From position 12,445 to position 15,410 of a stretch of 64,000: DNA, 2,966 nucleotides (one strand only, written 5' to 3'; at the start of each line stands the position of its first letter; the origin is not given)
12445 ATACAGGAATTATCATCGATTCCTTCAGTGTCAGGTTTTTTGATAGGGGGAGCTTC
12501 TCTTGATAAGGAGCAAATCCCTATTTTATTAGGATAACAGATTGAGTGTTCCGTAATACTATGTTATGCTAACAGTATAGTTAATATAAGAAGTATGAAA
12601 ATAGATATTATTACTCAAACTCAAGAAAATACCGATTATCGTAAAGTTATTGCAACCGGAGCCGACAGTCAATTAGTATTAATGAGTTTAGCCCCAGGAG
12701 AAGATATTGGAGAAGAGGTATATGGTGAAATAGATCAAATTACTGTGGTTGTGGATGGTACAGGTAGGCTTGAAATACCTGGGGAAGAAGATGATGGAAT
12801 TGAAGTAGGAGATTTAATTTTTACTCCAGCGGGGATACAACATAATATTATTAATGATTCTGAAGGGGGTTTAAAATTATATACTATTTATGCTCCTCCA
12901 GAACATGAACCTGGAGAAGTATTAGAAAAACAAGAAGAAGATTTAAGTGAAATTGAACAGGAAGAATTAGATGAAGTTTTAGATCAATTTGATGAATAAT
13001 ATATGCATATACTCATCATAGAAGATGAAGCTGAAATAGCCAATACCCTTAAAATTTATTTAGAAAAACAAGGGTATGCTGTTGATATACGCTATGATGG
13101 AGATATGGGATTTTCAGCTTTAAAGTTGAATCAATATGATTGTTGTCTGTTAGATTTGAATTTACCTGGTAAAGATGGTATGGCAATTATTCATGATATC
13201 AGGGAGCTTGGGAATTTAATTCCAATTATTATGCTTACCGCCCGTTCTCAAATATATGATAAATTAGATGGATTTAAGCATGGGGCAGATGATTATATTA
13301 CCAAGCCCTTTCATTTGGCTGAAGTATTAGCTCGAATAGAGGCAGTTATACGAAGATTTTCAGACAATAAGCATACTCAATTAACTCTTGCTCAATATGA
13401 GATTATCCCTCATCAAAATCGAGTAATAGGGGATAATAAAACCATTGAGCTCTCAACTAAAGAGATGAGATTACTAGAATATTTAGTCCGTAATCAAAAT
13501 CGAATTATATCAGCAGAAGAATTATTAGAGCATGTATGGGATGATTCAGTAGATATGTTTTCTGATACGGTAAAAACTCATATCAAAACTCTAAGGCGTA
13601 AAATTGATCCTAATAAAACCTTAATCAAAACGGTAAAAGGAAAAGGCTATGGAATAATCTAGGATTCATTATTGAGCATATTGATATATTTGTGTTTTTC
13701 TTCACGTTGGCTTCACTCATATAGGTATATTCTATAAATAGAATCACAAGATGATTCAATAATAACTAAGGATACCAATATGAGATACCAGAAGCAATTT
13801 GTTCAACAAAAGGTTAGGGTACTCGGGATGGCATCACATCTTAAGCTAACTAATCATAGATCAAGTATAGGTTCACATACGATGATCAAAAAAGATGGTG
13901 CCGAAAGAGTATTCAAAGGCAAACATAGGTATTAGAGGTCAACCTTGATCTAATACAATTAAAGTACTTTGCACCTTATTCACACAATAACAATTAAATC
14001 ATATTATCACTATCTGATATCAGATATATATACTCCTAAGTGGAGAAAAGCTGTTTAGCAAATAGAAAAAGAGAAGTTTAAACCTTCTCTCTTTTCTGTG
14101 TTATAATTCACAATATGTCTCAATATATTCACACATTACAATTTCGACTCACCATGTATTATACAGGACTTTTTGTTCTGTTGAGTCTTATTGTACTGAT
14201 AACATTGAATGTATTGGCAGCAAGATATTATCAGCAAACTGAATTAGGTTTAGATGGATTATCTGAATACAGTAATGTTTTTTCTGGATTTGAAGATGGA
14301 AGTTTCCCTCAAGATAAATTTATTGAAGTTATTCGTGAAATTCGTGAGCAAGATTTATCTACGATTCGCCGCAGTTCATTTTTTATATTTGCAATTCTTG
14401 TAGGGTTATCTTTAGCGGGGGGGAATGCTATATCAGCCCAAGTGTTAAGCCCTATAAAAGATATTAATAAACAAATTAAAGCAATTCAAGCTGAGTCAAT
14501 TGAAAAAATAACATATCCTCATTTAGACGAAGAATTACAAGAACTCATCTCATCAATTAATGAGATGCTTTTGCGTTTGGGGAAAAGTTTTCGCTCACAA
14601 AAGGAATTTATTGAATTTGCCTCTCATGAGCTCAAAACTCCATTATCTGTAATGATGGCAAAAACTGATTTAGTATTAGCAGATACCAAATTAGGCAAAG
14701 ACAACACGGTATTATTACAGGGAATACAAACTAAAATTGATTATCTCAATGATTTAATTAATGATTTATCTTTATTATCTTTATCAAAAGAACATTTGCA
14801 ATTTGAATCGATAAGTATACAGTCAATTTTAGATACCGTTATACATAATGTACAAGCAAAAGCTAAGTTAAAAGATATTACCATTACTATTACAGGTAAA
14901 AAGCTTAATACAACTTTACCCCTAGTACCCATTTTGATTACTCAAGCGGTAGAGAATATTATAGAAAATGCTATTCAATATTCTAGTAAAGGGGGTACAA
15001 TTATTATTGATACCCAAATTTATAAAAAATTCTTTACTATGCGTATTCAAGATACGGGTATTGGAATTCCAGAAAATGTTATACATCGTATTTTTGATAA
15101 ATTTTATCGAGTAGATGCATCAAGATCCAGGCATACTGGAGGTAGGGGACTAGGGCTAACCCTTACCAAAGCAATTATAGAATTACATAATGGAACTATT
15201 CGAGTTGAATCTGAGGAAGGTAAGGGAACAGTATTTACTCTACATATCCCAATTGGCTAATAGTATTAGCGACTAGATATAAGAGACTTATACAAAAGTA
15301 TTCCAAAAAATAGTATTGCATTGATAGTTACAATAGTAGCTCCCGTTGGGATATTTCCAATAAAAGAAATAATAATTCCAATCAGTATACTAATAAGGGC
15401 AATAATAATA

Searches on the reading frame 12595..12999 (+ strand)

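Call 64: search_protein_families(library=pfam, proteins=[window:12595-12999:+], max_evalue=0.001)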
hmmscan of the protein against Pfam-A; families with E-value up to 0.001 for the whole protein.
window:12595-12999:+ (134 aa): 2 families
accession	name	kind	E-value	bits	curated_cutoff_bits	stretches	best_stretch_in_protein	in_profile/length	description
PF07883.17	Cupin_2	-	5.7e-10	39.2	27.2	1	29-99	2-70/70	Cupin domain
PF02311.25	AraC_binding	-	6.6e-05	23.1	21.1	1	48-104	25-80/135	AraC-like ligand binding domain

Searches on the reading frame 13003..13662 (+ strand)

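Call 64: search_protein_families(library=pfam, proteins=[window:13003-13662:+], max_evalue=0.001)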
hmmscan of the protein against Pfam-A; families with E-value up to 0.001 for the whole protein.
window:13003-13662:+ (219 aa): 2 families
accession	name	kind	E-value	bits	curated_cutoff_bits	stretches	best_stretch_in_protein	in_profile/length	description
PF00072.30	Response_reg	-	1.1e-26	93.6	30.2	1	3-113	1-111/111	Response regulator receiver domain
PF00486.34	Trans_reg_C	-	2.5e-24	85.6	26.2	1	146-216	2-75/77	Transcriptional regulatory protein, C terminal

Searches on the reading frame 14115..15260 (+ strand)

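Call 64: search_protein_families(library=pfam, proteins=[window:14115-15260:+], max_evalue=0.001)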
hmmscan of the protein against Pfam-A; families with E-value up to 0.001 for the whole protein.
window:14115-15260:+ (381 aa): 3 families
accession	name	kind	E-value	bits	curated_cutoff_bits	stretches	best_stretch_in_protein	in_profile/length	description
PF02518.31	HATPase_c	-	3e-29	102.1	26.4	1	272-380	3-109/111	Histidine kinase-, DNA gyrase B-, and HSP90-like ATPase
PF00512.31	HisKA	-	8.8e-12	45.3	26.9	1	162-222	2-61/66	His Kinase A (phospho-acceptor) domain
PF14501.12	HATPase_c_5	-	0.00012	22.3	22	1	275-370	6-94/102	GHKL domain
